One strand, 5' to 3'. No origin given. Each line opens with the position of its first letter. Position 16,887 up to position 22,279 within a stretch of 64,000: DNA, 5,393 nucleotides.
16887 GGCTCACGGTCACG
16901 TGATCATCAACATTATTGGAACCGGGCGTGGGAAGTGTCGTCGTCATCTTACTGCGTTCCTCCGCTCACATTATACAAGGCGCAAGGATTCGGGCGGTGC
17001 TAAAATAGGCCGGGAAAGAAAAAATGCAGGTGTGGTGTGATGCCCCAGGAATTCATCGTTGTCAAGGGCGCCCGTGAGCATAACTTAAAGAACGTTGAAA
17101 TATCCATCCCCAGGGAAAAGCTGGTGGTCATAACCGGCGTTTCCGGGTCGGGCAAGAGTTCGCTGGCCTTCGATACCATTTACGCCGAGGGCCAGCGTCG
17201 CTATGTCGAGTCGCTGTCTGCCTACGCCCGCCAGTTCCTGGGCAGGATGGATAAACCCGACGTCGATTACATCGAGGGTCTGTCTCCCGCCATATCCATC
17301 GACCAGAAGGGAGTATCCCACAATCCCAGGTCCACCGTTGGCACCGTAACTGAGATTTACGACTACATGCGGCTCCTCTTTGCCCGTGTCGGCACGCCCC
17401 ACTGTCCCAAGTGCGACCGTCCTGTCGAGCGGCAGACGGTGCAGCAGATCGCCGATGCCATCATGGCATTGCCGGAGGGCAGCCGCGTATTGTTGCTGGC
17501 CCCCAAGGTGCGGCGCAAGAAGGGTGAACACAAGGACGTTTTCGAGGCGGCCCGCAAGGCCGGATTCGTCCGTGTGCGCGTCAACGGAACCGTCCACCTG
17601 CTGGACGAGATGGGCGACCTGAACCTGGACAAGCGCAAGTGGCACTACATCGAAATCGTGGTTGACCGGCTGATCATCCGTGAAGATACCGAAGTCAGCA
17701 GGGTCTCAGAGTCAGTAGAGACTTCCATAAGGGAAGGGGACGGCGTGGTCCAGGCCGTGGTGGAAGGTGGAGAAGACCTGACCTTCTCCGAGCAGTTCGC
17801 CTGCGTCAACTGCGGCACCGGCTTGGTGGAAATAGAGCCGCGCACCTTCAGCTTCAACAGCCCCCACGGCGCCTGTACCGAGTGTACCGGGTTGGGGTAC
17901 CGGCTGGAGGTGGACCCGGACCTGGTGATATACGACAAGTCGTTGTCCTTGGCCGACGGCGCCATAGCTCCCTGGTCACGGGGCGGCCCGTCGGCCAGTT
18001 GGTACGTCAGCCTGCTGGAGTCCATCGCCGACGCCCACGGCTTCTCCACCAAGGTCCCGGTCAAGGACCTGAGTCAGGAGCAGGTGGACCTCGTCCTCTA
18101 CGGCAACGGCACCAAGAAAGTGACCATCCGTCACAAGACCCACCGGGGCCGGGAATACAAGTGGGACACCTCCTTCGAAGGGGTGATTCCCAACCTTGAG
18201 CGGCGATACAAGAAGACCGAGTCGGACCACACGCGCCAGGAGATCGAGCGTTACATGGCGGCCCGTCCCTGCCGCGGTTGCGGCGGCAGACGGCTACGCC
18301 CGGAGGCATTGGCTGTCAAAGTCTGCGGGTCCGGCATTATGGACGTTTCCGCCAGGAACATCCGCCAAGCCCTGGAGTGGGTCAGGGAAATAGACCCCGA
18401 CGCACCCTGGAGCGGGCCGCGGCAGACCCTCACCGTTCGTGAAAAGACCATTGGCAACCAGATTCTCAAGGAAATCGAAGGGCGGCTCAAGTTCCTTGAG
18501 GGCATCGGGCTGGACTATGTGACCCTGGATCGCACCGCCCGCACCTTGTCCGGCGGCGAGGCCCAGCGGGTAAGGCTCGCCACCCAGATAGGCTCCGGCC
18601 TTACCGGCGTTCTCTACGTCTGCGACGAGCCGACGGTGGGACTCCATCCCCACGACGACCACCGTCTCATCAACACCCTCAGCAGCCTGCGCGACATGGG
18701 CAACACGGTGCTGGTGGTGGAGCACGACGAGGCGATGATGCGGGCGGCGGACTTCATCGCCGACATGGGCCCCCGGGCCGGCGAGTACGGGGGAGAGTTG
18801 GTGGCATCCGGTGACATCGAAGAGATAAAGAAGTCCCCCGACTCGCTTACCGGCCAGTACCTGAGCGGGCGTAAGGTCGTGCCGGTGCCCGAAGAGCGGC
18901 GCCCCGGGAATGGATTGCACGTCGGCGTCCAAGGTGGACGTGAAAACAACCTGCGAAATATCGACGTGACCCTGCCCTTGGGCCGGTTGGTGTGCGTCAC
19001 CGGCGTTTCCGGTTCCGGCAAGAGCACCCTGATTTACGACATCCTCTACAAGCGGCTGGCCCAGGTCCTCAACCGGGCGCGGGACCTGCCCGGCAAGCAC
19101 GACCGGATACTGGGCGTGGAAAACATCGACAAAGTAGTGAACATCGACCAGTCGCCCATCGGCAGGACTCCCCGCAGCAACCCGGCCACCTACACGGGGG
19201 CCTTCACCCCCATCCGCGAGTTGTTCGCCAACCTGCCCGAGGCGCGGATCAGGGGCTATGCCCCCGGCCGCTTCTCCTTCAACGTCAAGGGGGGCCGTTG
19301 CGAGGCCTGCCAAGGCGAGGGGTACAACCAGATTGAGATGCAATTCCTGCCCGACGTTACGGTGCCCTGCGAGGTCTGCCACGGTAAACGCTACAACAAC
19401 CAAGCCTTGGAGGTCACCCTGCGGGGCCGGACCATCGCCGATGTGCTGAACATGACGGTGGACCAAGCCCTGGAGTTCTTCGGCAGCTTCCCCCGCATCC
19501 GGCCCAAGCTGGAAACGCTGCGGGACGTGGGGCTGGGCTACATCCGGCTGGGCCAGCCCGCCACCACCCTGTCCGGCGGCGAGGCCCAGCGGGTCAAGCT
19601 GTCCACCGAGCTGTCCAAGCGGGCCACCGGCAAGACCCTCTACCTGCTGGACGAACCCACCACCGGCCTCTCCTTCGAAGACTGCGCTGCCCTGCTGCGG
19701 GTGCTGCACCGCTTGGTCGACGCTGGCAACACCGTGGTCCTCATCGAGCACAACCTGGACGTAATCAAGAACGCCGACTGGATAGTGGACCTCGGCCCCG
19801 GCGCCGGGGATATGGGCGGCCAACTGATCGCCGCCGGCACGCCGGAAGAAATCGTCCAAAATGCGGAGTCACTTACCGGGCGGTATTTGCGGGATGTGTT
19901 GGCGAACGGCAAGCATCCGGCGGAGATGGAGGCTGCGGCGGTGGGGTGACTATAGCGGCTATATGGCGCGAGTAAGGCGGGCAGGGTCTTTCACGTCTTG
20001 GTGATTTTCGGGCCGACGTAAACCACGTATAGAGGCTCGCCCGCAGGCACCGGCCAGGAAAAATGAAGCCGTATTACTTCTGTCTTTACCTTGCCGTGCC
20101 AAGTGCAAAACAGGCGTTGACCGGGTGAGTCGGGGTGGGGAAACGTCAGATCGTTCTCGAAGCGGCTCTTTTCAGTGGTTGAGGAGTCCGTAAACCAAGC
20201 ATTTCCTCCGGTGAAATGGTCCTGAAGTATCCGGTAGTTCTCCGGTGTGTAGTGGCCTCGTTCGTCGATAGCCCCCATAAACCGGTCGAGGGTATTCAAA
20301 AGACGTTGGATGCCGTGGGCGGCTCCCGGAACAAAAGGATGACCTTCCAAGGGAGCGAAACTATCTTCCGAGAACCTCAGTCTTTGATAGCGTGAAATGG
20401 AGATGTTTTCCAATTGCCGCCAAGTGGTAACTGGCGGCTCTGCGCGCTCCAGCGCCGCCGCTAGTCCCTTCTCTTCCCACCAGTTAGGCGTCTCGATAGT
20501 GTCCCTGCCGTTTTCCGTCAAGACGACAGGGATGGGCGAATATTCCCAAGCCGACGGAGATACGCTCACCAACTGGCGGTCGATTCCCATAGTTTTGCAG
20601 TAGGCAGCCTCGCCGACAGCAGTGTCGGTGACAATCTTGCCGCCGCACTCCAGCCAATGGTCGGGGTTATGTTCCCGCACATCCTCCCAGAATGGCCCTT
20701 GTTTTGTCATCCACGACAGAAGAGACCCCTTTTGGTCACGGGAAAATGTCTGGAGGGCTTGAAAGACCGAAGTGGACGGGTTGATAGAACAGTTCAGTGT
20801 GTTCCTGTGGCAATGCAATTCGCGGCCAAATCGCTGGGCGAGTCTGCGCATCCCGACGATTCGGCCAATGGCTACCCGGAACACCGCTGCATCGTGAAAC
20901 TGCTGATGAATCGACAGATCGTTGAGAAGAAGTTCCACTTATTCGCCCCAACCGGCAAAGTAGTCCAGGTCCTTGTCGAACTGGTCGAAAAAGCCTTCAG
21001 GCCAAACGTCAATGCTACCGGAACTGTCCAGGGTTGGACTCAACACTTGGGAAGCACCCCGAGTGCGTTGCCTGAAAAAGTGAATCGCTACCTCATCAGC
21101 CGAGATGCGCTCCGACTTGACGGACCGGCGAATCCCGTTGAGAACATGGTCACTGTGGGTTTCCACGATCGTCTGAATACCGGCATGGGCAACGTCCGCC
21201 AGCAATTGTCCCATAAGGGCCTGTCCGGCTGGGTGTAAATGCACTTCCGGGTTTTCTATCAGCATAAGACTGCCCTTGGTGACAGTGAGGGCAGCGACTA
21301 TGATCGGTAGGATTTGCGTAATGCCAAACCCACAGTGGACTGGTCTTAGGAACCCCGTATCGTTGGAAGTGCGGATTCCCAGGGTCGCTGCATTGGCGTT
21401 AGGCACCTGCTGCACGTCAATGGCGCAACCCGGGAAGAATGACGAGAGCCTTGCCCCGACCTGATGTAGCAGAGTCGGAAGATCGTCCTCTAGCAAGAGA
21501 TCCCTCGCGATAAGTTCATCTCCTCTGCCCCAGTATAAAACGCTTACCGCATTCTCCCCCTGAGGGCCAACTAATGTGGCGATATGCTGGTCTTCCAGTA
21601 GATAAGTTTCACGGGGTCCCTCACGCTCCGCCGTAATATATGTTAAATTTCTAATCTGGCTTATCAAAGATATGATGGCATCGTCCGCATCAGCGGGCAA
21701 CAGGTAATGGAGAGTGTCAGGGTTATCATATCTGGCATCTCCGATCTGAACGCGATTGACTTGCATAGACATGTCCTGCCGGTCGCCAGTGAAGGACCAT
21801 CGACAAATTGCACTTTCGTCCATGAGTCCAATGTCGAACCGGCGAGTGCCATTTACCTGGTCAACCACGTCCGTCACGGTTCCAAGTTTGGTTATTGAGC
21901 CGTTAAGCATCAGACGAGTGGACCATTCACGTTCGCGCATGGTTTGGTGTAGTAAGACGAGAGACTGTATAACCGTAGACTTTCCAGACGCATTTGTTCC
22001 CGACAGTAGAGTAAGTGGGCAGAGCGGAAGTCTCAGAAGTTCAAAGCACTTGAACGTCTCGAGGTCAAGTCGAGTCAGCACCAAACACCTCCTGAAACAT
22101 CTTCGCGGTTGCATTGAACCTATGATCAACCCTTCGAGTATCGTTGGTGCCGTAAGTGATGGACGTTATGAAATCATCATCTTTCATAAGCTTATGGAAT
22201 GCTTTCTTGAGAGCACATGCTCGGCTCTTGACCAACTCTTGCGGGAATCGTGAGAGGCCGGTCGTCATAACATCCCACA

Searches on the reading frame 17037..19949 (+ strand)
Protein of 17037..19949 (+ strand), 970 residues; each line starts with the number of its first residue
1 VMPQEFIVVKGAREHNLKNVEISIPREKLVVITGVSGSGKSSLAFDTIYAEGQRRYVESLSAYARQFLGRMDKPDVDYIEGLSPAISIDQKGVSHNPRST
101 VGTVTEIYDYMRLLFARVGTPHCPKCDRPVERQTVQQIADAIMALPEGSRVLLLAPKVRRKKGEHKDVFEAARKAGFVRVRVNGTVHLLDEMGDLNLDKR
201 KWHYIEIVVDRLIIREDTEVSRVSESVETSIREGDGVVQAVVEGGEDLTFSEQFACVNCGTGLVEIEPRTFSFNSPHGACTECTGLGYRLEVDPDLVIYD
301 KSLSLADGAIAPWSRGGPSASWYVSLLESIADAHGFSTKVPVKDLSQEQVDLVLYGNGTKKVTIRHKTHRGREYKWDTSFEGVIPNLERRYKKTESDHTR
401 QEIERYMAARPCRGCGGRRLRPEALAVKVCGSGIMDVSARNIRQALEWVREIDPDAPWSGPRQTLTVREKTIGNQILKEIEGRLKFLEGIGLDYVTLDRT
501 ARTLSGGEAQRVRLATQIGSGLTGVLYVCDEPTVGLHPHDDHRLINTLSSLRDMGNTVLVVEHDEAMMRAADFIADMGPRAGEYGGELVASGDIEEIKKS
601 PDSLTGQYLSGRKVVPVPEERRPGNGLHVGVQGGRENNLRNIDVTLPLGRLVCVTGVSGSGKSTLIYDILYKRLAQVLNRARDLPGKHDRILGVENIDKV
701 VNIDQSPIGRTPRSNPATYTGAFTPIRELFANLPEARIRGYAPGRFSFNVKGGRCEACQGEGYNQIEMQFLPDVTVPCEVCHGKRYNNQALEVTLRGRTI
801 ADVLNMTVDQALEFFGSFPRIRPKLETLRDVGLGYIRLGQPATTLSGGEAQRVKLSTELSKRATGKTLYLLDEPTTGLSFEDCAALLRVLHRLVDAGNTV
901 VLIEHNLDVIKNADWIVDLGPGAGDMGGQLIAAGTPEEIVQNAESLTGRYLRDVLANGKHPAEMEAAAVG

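Call 56: search_protein_families(library=pfam, proteins=[window:17037-19949:+], max_evalue=0.001)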
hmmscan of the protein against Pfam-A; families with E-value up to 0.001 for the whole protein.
window:17037-19949:+ (970 aa): 20 families
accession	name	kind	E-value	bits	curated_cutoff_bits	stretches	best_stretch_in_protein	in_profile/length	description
PF17755.6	UvrA_DNA-bind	-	5.2e-39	133.4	23.2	1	293-405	1-110/110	UvrA DNA-binding domain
PF17760.6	UvrA_inter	-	2.8e-34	117.7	23.3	1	133-240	1-105/109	UvrA interaction domain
PF00005.33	ABC_tran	-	5.1e-21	76.2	25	0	825-876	89-137/137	ABC transporter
PF02463.25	SMC_N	-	5.1e-08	33.1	40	0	15-50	13-47/220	RecF/RecN/SMC N terminal domain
PF13191.12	AAA_16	-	6e-08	33.8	32.6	0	23-67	20-63/167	AAA ATPase domain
PF13555.12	AAA_29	-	1.7e-07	31.4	27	0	17-43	12-38/61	P-loop containing region of AAA domain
PF20703.3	nSTAND1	-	5.7e-07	29.9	27.1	0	13-44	19-50/379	Novel STAND NTPase 1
PF13481.12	AAA_25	-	6e-06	26.5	27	0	642-673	26-57/195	AAA domain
PF20720.3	nSTAND3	-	3.6e-05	24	27.2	0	26-49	16-39/155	Novel STAND NTPase 3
PF03193.22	RsgA_GTPase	-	4.4e-05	23.8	30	0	637-673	95-130/174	RsgA GTPase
PF13304.12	AAA_21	-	0.00012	22.7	27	0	841-890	234-283/304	AAA domain, putative AbiEii toxin, Type IV TA system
PF13238.12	AAA_18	-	0.00019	22.3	29.4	0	652-697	1-44/128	AAA domain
PF06745.19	ATPase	-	0.00031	20.6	26.6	0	646-673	16-43/231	KaiC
PF25199.1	nSTAND_NTPase5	-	0.00038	20.7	34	0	650-674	42-66/145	Novel STAND NTPase 5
PF13173.12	AAA_14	-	0.00039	20.9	27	0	650-675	3-30/129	AAA domain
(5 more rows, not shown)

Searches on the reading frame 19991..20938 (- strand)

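Call 56: search_protein_families(library=pfam, proteins=[window:19991-20938:-], max_evalue=0.001)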
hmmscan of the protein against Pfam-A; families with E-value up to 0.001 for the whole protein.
window:19991-20938:- (315 aa): 0 families

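Call 58: search_protein_families(library=padloc, proteins=[window:19991-20938:-], max_evalue=0.00001)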
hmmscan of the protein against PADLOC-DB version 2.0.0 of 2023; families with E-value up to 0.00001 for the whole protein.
window:19991-20938:- (315 aa): 5 families
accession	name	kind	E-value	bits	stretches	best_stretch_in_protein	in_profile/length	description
PDLC03896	NsnC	-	4.6e-113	375.9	1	1-314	1-318/319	-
PDLC03879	NsnC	-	1.6e-12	45.7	1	1-313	3-304/305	-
PDLC03891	NsnC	-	1.9e-10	38.7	1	1-164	1-162/284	-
PDLC03912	NsnC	-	9.9e-07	26.9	0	1-310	2-308/316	-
PDLC03889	NsnC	-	1.8e-06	25.8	1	1-164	1-169/269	-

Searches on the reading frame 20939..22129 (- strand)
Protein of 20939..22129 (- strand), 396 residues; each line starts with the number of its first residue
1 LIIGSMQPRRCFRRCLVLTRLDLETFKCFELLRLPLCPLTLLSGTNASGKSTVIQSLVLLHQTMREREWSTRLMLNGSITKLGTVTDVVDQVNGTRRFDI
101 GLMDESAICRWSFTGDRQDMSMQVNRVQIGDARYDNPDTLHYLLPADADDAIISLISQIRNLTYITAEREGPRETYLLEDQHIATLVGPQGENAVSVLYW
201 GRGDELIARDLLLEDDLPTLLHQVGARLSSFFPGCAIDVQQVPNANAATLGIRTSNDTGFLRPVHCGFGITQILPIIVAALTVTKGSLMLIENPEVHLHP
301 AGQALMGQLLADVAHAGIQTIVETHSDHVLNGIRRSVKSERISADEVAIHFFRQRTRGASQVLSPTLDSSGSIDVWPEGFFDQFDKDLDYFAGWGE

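Call 56: search_protein_families(library=pfam, proteins=[window:20939-22129:-], max_evalue=0.001)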
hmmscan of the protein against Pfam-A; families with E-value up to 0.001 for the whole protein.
window:20939-22129:- (396 aa): 6 families
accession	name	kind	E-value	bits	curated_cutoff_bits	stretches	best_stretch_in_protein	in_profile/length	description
PF13175.12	AAA_15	-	8.3e-20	72.2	32.1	2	267-329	302-373/374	AAA ATPase domain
PF13304.12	AAA_21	-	7.8e-18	66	27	1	236-331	220-304/304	AAA domain, putative AbiEii toxin, Type IV TA system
PF12476.13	DUF3696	-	2.3e-14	53.8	22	1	342-389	1-50/52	Protein of unknown function (DUF3696)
PF11398.14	DUF2813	-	2.8e-05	24.1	21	0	287-331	285-326/372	Protein of unknown function (DUF2813)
PF02463.25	SMC_N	-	0.00013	22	40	0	18-70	2-62/220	RecF/RecN/SMC N terminal domain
PF13476.12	AAA_23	-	0.00083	20.5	27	0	20-59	1-41/201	AAA domain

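Call 58: search_protein_families(library=padloc, proteins=[window:20939-22129:-], max_evalue=0.00001)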
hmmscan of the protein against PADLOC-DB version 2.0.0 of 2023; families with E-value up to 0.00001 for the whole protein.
window:20939-22129:- (396 aa): 73 families (the best 25 are shown)
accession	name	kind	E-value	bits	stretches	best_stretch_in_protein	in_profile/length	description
PDLC03878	NsnB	-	8.3e-102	339.5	1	18-392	2-343/345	-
PDLC04148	HEC-03B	-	1.7e-38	130.8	2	265-382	318-435/458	-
PDLC04707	PDC-M55A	-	1.8e-37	127.3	1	141-383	159-401/421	-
PDLC02979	AriA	-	1.3e-22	79.1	2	267-329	301-372/373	-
PDLC04391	PDC-M07A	-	2.4e-17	61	1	18-82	2-66/412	-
PDLC04393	PDC-M07A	-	6e-16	56.4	1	18-97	2-83/435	-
PDLC02980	AriA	-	9.3e-16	56.6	1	239-331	220-304/304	-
PDLC04178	HEC-01A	-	9.3e-15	52.5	1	16-66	7-57/399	-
PDLC04392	PDC-M07A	-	3e-14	50.9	1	18-71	2-55/432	-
PDLC04389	PDC-M07A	-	1.7e-13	48.4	1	18-70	6-58/443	-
PDLC04175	HEC-01A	-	1.9e-12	44.9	1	18-79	6-66/363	-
PDLC00091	GajA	-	2.7e-12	44.3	1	287-327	298-339/627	AAA ATPase domain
PDLC04177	HEC-01A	-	4.7e-12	43.6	1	276-336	287-346/393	-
PDLC02358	Old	-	4.8e-12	43.5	1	285-330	284-329/578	Old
PDLC00096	GajA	-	5e-12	43.3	1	287-329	290-336/630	AAA ATPase domain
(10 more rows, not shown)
